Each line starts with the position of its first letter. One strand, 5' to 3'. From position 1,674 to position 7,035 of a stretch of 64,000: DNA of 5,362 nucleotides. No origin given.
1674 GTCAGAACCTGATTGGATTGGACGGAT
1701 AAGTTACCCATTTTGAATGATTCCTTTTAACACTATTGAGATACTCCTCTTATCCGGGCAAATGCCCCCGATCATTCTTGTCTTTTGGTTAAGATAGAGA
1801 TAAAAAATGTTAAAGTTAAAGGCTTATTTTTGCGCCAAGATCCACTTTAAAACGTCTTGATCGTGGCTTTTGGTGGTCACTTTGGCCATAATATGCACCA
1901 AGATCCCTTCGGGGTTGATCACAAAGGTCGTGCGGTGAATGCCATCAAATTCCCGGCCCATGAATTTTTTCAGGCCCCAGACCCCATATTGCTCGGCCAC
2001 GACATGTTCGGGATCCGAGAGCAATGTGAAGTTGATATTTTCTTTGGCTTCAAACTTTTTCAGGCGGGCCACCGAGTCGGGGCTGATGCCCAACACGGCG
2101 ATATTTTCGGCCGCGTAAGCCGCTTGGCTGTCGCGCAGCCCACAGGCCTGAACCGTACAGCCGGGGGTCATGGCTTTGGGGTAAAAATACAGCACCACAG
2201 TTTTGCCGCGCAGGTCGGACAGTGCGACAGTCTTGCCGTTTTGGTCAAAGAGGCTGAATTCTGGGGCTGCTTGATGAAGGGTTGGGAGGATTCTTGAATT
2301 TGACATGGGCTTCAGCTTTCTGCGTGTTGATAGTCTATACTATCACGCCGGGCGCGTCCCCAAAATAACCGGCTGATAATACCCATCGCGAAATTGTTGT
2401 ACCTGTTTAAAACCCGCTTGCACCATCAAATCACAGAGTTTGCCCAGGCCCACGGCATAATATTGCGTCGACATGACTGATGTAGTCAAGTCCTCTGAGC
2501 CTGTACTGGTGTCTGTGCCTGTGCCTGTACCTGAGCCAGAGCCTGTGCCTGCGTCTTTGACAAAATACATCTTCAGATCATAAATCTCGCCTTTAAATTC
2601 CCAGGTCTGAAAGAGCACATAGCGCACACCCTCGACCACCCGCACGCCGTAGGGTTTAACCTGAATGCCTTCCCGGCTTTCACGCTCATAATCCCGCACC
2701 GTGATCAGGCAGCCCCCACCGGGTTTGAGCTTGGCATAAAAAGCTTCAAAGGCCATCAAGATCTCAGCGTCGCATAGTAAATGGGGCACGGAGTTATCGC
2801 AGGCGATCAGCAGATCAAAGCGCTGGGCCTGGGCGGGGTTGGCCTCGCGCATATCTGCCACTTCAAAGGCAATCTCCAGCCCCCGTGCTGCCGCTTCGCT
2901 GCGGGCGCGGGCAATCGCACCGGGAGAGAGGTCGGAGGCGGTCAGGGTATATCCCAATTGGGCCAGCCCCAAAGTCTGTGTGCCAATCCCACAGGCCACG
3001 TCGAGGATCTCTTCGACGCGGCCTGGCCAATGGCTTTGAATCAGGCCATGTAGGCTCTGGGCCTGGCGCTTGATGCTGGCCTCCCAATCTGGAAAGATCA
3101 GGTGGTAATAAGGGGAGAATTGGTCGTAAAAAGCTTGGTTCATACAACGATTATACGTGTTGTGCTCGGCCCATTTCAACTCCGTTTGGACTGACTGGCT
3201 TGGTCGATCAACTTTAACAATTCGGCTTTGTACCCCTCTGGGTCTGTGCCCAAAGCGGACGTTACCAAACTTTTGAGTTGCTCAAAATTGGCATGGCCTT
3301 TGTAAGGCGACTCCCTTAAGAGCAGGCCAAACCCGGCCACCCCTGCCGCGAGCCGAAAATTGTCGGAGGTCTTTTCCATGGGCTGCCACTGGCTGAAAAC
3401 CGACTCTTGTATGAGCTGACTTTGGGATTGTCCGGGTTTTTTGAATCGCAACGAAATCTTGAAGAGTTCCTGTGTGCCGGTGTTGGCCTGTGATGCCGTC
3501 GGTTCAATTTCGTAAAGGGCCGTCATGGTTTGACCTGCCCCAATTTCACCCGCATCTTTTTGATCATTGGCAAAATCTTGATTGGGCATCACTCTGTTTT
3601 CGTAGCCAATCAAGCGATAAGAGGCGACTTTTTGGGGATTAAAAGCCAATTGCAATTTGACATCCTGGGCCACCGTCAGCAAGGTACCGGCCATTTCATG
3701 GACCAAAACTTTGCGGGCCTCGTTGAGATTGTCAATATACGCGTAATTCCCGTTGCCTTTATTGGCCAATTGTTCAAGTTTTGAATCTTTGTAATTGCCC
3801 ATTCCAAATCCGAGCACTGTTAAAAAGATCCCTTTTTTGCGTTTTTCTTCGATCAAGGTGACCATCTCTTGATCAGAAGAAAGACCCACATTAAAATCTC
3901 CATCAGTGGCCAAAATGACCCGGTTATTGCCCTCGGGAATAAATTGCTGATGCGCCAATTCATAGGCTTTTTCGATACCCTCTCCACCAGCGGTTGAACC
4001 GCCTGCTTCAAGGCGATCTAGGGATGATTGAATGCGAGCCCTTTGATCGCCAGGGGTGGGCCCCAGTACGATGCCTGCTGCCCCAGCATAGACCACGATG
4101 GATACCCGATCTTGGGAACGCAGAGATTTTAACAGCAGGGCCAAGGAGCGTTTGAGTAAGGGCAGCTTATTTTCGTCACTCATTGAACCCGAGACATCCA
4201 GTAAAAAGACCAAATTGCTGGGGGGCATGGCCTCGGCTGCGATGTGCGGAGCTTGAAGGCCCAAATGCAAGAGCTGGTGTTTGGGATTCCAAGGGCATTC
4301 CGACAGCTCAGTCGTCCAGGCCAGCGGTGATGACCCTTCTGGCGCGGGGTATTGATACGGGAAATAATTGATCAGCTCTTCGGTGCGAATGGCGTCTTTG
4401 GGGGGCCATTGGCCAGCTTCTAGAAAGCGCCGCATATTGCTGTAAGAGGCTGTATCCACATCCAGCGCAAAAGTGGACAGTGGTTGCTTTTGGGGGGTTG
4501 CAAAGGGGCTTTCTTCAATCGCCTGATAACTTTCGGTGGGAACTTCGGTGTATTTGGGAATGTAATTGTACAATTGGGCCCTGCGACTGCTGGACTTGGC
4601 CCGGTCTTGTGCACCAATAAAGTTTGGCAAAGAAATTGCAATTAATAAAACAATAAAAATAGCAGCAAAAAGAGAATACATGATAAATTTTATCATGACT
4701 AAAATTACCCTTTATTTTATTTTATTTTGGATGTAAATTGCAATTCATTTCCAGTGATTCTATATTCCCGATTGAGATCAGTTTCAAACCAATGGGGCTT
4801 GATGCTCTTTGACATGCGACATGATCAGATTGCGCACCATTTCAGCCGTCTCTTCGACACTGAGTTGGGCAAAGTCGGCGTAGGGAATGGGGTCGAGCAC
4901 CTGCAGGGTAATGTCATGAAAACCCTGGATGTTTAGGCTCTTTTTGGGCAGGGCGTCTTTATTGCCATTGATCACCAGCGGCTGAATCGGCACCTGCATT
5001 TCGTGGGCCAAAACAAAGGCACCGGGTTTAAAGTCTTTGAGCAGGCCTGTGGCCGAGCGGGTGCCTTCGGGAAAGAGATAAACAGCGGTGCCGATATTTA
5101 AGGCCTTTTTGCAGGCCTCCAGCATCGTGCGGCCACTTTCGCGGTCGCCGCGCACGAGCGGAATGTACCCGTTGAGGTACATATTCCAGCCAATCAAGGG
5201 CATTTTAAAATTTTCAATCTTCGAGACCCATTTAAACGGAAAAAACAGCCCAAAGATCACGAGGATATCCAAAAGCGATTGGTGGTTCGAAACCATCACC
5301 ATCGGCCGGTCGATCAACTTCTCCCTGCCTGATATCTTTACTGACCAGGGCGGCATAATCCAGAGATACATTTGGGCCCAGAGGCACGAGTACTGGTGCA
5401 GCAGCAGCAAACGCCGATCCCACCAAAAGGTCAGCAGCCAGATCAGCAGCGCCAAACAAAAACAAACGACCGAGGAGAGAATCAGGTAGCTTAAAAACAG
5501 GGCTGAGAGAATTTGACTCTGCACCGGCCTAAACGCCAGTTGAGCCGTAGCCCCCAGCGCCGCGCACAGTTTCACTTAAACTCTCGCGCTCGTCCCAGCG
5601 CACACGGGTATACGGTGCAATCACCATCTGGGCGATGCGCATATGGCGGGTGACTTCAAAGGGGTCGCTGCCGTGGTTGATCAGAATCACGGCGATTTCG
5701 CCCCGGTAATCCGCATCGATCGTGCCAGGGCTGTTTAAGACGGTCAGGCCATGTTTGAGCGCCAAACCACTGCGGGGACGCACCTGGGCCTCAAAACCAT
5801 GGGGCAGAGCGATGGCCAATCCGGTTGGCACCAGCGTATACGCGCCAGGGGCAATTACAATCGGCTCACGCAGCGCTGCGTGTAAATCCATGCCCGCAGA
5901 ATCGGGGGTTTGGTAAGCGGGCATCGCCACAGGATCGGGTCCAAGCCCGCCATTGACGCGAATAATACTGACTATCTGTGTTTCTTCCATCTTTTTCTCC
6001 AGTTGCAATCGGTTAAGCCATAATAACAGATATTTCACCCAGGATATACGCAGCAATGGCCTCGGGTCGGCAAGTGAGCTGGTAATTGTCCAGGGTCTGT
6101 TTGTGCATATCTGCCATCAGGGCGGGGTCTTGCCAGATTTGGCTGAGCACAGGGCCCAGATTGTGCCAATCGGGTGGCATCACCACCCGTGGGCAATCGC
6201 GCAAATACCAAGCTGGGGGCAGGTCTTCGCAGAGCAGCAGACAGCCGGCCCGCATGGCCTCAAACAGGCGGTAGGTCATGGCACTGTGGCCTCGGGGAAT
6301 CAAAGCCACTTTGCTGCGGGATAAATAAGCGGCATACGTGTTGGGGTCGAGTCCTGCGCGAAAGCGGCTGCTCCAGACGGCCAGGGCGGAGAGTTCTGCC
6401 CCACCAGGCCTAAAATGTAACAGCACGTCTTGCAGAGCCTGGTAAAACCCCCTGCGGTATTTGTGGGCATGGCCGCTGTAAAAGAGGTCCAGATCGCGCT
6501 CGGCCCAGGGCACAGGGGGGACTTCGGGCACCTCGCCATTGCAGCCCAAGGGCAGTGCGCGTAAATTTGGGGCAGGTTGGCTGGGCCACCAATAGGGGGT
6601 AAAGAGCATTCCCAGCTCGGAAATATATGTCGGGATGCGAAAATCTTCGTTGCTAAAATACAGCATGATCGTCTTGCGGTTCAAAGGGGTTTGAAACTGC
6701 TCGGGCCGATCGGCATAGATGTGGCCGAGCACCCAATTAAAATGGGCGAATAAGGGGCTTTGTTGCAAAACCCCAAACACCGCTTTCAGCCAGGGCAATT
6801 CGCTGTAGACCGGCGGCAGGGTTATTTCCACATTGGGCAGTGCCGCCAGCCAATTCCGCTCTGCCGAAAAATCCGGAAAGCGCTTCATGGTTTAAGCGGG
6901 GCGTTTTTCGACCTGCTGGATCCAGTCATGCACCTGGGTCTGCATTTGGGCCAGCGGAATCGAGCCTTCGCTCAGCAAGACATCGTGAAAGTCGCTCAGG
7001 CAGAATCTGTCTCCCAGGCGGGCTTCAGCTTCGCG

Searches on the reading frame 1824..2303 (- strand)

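Call 43: search_protein_families(library=pfam, proteins=[window:1824-2303:-], max_evalue=0.001)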
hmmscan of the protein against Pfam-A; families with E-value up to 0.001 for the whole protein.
window:1824-2303:- (159 aa): 2 families
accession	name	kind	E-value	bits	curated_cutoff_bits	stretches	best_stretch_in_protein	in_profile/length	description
PF00578.27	AhpC-TSA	-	4.5e-39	133.6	26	1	11-137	3-123/124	AhpC/TSA family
PF08534.16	Redoxin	-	2.1e-22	80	26.6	1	11-144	4-137/148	Redoxin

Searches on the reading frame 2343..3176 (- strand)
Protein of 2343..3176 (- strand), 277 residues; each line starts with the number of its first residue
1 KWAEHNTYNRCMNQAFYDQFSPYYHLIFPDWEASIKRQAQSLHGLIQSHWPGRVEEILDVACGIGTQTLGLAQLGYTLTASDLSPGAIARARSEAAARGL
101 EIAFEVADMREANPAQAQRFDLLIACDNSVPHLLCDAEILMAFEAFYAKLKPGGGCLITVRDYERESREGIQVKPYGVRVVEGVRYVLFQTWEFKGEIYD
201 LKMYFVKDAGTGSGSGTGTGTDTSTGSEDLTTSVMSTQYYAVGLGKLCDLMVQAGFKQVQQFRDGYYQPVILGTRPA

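Call 43: search_protein_families(library=pfam, proteins=[window:2343-3176:-], max_evalue=0.001)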
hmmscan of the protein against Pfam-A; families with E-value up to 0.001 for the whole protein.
window:2343-3176:- (277 aa): 7 families
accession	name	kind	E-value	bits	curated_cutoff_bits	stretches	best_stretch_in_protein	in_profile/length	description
PF13649.12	Methyltransf_25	-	1.3e-17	64.7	27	1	57-154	1-97/97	Methyltransferase domain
PF08241.18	Methyltransf_11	-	2.1e-12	47.9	21.2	1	58-157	1-94/95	Methyltransferase domain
PF13847.12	Methyltransf_31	-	6.9e-11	42.5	27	1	56-162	6-113/145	Methyltransferase domain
PF08242.18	Methyltransf_12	-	4.2e-10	40.7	30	1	58-155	1-97/98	Methyltransferase domain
PF13489.12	Methyltransf_23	-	1.3e-07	32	27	1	51-173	20-131/164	Methyltransferase domain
PF05175.20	MTS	-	0.00028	21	23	1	54-124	32-103/170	Methyltransferase small domain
PF05401.17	NodS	-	0.00039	20.8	24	1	49-127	39-114/201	Nodulation protein S (NodS)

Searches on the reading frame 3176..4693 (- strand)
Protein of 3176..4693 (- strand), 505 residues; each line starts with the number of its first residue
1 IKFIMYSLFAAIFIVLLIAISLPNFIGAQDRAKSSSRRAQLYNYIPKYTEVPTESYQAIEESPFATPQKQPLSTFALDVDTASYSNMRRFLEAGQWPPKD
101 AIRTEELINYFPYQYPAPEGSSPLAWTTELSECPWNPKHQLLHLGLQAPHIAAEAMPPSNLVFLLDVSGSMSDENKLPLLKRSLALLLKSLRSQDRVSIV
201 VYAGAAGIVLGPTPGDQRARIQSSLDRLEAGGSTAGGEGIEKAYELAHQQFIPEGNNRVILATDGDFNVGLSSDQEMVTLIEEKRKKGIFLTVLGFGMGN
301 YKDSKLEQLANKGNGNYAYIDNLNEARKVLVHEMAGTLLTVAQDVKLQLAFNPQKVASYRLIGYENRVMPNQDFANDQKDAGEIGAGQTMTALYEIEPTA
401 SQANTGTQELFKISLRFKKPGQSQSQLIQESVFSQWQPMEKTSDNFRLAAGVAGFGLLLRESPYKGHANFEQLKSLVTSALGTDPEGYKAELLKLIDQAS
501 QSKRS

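Call 43: search_protein_families(library=pfam, proteins=[window:3176-4693:-], max_evalue=0.001)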
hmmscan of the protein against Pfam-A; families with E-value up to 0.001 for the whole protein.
window:3176-4693:- (505 aa): 5 families
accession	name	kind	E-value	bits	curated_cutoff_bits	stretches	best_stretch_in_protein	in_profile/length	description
PF12034.13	YfbK_C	-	1.9e-56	191.6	25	1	336-500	1-182/184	Uncharacterized protein YfbK, C-terminal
PF12450.13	vWF_A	-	5.2e-39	132.6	25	1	53-143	4-94/94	von Willebrand factor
PF00092.34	VWA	-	1e-16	62.1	23.8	1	160-325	1-167/174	von Willebrand factor type A domain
PF13519.12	VWA_2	-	2.3e-15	57.6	27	1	161-265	1-106/107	von Willebrand factor type A domain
PF13768.12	VWA_3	-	5.5e-09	36.7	27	1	160-317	2-153/155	von Willebrand factor type A domain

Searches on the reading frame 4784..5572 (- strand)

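Call 43: search_protein_families(library=pfam, proteins=[window:4784-5572:-], max_evalue=0.001)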
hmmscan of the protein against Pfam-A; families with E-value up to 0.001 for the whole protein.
window:4784-5572:- (262 aa): 1 family
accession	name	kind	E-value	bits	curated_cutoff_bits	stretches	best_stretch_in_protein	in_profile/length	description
PF01553.26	Acyltransferase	-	1.1e-26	93.6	23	1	78-201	2-131/132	Acyltransferase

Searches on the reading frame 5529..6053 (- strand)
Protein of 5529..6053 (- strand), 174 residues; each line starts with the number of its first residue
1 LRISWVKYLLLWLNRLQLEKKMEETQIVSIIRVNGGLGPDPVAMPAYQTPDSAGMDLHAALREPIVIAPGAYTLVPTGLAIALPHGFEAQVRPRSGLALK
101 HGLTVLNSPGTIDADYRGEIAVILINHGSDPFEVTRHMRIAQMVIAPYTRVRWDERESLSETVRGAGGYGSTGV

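Call 43: search_protein_families(library=pfam, proteins=[window:5529-6053:-], max_evalue=0.001)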
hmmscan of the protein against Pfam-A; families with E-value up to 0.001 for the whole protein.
window:5529-6053:- (174 aa): 2 families
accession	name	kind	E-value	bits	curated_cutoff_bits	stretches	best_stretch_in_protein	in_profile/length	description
PF00692.24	dUTPase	-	3.8e-30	104.7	22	1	42-173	3-129/129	dUTPase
PF22769.1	DCD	-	2.8e-12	47.4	27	1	60-146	66-151/153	dCTP deaminase-like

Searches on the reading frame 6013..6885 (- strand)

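Call 43: search_protein_families(library=pfam, proteins=[window:6013-6885:-], max_evalue=0.001)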
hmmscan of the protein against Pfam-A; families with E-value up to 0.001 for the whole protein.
window:6013-6885:- (290 aa): 2 families
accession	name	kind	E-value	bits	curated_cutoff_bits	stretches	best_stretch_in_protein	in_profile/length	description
PF13524.12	Glyco_trans_1_2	-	1.3e-05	25.6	25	1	148-221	6-81/144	Glycosyl transferase-like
PF03016.20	Exostosin_GT47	-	0.00028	20.7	33.4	1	184-215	221-252/293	Exostosin GT47 domain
